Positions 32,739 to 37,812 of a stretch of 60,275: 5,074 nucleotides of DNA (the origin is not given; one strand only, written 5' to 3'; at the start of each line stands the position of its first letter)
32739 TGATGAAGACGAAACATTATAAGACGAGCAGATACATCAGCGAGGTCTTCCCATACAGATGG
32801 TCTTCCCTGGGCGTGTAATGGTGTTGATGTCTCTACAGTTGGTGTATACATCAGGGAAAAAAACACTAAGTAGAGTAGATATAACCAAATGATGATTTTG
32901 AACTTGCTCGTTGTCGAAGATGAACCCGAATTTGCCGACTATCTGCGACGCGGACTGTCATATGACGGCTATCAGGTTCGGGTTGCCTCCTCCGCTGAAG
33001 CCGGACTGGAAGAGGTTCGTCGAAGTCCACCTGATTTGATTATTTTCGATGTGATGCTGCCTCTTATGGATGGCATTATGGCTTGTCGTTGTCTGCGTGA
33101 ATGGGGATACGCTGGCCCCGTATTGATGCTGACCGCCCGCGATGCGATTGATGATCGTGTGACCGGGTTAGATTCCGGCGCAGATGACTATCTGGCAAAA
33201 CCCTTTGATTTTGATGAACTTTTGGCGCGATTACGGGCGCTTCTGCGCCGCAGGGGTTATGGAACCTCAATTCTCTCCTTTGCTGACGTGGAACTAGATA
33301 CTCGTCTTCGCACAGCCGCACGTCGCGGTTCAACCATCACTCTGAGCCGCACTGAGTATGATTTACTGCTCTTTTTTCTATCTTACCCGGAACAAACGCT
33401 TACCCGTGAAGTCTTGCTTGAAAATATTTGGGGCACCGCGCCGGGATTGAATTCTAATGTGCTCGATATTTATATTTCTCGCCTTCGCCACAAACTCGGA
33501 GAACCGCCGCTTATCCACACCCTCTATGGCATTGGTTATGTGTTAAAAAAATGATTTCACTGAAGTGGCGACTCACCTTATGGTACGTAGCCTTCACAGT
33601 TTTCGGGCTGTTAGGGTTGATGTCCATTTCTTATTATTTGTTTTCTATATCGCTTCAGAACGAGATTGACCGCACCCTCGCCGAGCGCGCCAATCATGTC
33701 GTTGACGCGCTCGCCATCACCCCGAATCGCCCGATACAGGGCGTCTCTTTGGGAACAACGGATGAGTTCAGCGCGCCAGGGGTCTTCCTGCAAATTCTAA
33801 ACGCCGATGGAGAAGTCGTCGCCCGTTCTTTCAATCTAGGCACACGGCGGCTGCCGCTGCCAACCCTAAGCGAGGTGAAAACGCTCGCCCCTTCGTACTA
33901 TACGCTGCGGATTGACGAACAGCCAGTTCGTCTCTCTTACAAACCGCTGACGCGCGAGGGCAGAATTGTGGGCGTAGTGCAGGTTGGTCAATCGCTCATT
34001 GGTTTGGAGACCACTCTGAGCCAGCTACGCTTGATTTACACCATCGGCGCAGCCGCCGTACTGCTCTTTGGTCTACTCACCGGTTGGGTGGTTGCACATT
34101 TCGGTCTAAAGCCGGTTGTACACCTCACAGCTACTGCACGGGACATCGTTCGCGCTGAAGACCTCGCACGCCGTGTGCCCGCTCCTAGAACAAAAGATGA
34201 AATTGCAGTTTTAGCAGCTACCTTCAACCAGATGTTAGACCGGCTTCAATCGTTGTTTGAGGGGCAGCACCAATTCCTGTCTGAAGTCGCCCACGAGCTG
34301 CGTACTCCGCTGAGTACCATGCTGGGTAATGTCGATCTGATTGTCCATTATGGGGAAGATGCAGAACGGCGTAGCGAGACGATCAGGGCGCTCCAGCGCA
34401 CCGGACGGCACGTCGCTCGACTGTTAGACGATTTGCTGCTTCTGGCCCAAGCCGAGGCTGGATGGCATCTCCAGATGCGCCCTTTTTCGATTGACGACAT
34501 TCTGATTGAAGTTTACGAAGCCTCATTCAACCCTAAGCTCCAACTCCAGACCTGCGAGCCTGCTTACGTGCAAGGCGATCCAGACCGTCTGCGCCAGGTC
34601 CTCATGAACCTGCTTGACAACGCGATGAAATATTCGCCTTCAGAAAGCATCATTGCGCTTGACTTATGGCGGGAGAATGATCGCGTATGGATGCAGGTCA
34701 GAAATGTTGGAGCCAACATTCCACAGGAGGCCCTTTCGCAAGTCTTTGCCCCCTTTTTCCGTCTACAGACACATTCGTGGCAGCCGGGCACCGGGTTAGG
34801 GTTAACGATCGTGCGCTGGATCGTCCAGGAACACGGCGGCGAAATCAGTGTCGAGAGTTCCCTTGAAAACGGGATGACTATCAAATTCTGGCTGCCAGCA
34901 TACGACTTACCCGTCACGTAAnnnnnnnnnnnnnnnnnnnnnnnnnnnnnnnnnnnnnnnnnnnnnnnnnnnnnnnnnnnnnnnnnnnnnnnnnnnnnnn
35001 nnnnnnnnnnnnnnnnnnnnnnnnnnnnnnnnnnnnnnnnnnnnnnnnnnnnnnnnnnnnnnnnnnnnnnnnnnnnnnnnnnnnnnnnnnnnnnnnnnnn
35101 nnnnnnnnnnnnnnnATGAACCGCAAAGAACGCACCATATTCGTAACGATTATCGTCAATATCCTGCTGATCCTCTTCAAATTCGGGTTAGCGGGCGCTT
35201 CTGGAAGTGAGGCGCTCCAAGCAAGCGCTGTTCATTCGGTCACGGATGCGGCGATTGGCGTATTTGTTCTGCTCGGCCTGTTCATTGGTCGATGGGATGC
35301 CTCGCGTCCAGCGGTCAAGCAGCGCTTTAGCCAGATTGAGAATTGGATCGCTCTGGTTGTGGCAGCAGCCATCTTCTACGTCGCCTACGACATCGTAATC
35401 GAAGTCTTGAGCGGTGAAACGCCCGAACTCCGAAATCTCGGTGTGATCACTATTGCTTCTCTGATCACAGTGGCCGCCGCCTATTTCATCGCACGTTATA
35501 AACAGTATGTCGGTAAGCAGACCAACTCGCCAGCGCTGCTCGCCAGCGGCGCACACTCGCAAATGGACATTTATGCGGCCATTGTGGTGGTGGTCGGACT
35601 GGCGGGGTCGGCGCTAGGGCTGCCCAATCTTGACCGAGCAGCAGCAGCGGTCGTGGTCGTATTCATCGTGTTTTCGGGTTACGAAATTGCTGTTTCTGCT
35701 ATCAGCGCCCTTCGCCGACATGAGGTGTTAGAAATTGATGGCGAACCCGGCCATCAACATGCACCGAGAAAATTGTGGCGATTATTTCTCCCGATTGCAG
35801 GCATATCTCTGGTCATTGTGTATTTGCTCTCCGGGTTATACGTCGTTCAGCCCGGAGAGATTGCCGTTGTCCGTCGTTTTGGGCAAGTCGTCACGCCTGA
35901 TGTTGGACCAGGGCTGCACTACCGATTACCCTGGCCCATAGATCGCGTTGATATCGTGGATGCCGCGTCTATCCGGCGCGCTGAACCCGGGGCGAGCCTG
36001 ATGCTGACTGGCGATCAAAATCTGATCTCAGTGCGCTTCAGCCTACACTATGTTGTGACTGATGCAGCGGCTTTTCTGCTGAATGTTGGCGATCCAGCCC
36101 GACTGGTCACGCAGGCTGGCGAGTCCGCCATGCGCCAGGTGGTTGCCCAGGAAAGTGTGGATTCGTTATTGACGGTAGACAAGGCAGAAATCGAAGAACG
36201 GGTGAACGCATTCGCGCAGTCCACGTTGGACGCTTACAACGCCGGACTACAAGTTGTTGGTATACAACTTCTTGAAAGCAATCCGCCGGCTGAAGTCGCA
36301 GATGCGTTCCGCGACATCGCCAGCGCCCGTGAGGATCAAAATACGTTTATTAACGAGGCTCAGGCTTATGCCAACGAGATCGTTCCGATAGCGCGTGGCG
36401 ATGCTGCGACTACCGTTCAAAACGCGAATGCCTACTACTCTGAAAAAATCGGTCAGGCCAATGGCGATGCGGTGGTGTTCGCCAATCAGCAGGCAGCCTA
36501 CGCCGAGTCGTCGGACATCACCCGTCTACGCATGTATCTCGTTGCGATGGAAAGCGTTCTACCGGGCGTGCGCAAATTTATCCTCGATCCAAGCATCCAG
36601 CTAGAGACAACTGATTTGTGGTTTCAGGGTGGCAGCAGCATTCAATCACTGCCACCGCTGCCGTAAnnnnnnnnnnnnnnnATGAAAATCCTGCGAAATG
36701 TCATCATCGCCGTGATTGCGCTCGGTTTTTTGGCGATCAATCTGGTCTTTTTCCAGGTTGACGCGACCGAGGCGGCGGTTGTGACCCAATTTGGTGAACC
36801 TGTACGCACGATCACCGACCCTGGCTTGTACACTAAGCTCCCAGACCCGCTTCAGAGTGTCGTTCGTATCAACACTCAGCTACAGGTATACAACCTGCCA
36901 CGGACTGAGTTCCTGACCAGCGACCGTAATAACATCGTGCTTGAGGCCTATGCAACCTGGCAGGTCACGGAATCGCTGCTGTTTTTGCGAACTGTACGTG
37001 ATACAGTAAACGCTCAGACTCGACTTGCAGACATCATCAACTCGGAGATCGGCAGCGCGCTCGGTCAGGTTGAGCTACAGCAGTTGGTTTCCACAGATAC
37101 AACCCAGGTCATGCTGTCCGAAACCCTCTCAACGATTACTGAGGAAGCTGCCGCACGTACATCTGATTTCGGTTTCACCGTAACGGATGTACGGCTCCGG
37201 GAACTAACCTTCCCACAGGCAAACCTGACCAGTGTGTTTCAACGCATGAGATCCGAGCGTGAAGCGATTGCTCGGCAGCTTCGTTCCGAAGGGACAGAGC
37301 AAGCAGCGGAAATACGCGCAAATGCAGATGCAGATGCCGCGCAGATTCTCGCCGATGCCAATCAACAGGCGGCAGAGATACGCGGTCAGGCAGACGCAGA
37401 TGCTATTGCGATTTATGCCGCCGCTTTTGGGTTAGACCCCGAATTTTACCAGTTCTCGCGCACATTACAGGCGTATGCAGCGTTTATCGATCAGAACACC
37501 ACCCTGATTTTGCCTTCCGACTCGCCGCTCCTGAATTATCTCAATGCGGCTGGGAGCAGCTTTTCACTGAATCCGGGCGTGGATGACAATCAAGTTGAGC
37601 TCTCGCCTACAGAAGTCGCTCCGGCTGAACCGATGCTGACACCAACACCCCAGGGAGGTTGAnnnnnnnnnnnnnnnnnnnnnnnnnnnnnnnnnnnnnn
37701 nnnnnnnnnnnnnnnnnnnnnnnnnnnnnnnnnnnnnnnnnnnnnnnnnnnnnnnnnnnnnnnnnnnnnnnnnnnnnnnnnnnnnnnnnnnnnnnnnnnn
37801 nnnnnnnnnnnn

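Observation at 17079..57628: Recurrent palindrome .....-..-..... fixed 24 nt upstream of TAnnnT hexamers in front of at least seven operons: candidate island-wide regulon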

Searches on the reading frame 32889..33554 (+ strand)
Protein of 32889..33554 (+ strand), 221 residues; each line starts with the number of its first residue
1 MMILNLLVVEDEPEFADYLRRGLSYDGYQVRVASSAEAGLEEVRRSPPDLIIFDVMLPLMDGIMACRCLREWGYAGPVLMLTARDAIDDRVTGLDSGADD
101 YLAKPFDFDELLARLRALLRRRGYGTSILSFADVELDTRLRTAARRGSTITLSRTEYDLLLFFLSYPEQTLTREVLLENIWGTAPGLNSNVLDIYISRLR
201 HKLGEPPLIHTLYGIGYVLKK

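Call 6: search_protein_families(library=pfam, proteins=[window:32889-33554:+])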
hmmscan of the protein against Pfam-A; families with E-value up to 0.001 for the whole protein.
window:32889-33554:+ (221 aa): 2 families
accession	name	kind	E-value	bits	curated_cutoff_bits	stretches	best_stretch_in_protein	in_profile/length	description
PF00072.30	Response_reg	-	3.5e-29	101.6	30.2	1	7-115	2-110/111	Response regulator receiver domain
PF00486.34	Trans_reg_C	-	3.4e-21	75.5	26.2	1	148-219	2-77/77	Transcriptional regulatory protein, C terminal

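Call 66: search_protein_families(library=ncbifam, proteins=[window:32889-33554:+], max_evalue=0.00001)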
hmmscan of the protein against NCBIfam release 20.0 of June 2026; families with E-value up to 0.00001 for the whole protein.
window:32889-33554:+ (221 aa): 84 families (the best 25 are shown)
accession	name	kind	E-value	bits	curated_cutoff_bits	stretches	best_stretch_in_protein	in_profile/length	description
TIGR01387.1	cztR_silR_copR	subfamily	1.3e-58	198.2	279.2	1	6-219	1-218/218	heavy metal response regulator transcription factor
TIGR02154.1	PhoB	equivalog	3.2e-52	177.1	296.2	1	4-219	3-225/226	phosphate regulon transcriptional regulator PhoB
NF045914.1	RespRegNblR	equivalog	7.2e-52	176.2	300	1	6-220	9-226/228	response regulator transcription factor NblR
NF045944.1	ResRegRpaBCyano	equivalog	6.4e-51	172.9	330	1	7-220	1-228/229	response regulator transcription factor RpaB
NF041733.1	resp_reg_CseB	equivalog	1.4e-50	171.8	350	1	5-220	2-227/228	two-component system response regulator CseB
NF040689.1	MtrAB_MtrA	equivalog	1.6e-50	171.5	300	1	6-217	1-216/219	MtrAB system response regulator MtrA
NF008567.0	PRK11517.1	equivalog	1.1e-48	165.6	353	1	5-220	2-219/223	response regulator transcription factor HprR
NF041734.1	resp_reg_RppA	equivalog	2e-47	161.5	250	1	5-220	2-228/229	two-component system response regulator RppA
NF007928.2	PRK10643.1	equivalog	2.8e-46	157.9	330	1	5-219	2-216/216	two-component system response regulator PmrA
NF053854.1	RespRegPhoBBctds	equivalog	6.7e-45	153.2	270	1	6-219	1-224/225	two-component system response regulator PhoB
NF007005.1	PRK09468.1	equivalog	1.8e-43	148.7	331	1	5-219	5-231/237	osmolarity response regulator transcription factor OmpR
NF008296.0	PRK11083.1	equivalog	8.5e-43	146.4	273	1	4-220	4-226/228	two-component system response regulator CreB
NF007346.1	PRK09836.1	equivalog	9.1e-43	146.7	420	1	5-220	2-222/227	copper/silver response regulator transcription factor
NF040534.1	resp_reg_YycF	equivalog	3.2e-42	144.4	340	1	6-220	3-228/231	response regulator YycF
NF012023.0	PRK15479.1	equivalog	2e-41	142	337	1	5-220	2-218/224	transcriptional regulator TctD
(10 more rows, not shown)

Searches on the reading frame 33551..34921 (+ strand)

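Call 6: search_protein_families(library=pfam, proteins=[window:33551-34921:+])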
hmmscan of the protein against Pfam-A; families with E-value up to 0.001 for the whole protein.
window:33551-34921:+ (456 aa): 4 families
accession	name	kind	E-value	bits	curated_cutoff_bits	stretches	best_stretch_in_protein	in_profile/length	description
PF02518.31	HATPase_c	-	2.9e-26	92.5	26.4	1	342-450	1-109/111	Histidine kinase-, DNA gyrase B-, and HSP90-like ATPase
PF00512.31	HisKA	-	2.1e-13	50.5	26.9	1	240-304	3-66/66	His Kinase A (phospho-acceptor) domain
PF00672.30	HAMP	-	4.6e-11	43.3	25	1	181-233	2-52/53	HAMP domain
PF14501.12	HATPase_c_5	-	9.9e-06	25.9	22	1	348-436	7-90/102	GHKL domain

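Call 66: search_protein_families(library=ncbifam, proteins=[window:33551-34921:+], max_evalue=0.00001)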
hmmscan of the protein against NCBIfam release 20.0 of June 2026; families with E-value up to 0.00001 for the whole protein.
window:33551-34921:+ (456 aa): 80 families (the best 25 are shown)
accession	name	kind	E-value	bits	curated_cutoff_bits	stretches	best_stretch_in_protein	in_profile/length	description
TIGR01386.1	cztS_silS_copS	subfamily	6.7e-58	196.8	292.55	1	2-443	2-451/457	heavy metal sensor histidine kinase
NF033092.0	HK_WalK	equivalog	6.8e-46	157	725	2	239-449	372-593/594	cell wall metabolism sensor histidine kinase WalK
NF008312.0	PRK11100.1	equivalog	7.8e-46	156.9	356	1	131-450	152-474/477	two-component system sensor histidine kinase CreC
NF041735.1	hist_kin_RppB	equivalog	1.9e-41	142.3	400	1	236-448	213-437/438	two-component system sensor histidine kinase RppB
NF046044.1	PnpS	equivalog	1.2e-39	136.5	400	1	232-449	163-390/390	two-component system histidine kinase PnpS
TIGR02966.1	phoR_proteo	equivalog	4.8e-39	134.3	334.2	1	230-446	105-331/333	phosphate regulon sensor histidine kinase PhoR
NF012163.2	BaeS_SmeS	equivalog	2e-37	129.2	500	1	155-448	159-456/457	sensor histidine kinase efflux regulator BaeS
NF008468.0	PRK11360.1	equivalog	1.2e-36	126.3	646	1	242-450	399-608/616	two-component system sensor histidine kinase AtoS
NF045595.1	HK_scytonemin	equivalog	2.2e-36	125.5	865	1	225-450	401-635/637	scytonemin biosynthesis sensor histidine kinase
NF006800.0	PRK09303.1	equivalog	5.1e-36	124.4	342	1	213-452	129-379/383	histidine kinase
NF007007.0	PRK09470.1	equivalog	6.9e-36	124.1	486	1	187-451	194-460/463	envelope stress sensor histidine kinase CpxA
NF007345.0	PRK09835.1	subfamily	8.5e-36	123.5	423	1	173-440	197-471/482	Cu(+)/Ag(+) sensor histidine kinase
NF007837.0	PRK10549.1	equivalog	1.4e-35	123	603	1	158-450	162-458/466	envelope stress sensor histidine kinase BaeS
NF040691.1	MtrAB_MtrB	equivalog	1e-34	120.5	450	1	153-450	180-492/507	MtrAB system histidine kinase MtrB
TIGR02956.1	TMAO_torS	equivalog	1.6e-34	119.2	676.5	1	240-449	465-681/967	TMAO reductase system sensor histidine kinase/response regulator TorS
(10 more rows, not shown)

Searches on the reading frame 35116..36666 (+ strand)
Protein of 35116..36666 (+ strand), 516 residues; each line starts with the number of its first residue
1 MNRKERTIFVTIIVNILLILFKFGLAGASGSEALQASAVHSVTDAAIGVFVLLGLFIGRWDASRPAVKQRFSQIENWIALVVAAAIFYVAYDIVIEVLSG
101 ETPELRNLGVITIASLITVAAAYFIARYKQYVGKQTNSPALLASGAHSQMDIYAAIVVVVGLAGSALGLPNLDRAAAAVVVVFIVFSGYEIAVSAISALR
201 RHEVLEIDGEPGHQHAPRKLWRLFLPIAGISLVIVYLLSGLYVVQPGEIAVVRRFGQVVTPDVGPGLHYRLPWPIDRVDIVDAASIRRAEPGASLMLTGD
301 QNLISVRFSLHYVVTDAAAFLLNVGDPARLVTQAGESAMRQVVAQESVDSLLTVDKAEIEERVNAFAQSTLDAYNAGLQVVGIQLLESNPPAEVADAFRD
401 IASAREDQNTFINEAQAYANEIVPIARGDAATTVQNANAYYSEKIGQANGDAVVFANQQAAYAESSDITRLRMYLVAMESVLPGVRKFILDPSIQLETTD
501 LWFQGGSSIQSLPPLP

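Call 6: search_protein_families(library=pfam, proteins=[window:35116-36666:+])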
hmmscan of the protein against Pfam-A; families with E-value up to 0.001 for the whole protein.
window:35116-36666:+ (516 aa): 2 families
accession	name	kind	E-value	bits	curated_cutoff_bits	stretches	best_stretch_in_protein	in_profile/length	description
PF01545.26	Cation_efflux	-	5.6e-25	88.7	26.6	1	8-199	1-197/198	Cation efflux family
PF01145.31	Band_7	-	1.4e-20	74.5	23.6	1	243-418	2-175/176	SPFH domain / Band 7 family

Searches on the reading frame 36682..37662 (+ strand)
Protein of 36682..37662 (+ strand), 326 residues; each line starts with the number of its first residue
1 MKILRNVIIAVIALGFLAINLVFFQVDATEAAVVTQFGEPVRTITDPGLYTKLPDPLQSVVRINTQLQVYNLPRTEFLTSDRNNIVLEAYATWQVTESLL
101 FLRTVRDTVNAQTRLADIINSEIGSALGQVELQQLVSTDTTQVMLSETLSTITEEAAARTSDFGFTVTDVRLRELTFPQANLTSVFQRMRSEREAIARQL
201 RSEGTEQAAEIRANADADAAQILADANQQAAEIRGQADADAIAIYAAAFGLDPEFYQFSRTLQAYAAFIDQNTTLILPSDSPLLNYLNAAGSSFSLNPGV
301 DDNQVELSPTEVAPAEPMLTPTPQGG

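Call 6: search_protein_families(library=pfam, proteins=[window:36682-37662:+])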
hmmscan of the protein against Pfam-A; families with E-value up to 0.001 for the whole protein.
window:36682-37662:+ (326 aa): 1 family
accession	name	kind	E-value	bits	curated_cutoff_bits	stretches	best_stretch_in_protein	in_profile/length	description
PF01145.31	Band_7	-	2.7e-29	102.9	23.6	1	25-204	2-174/176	SPFH domain / Band 7 family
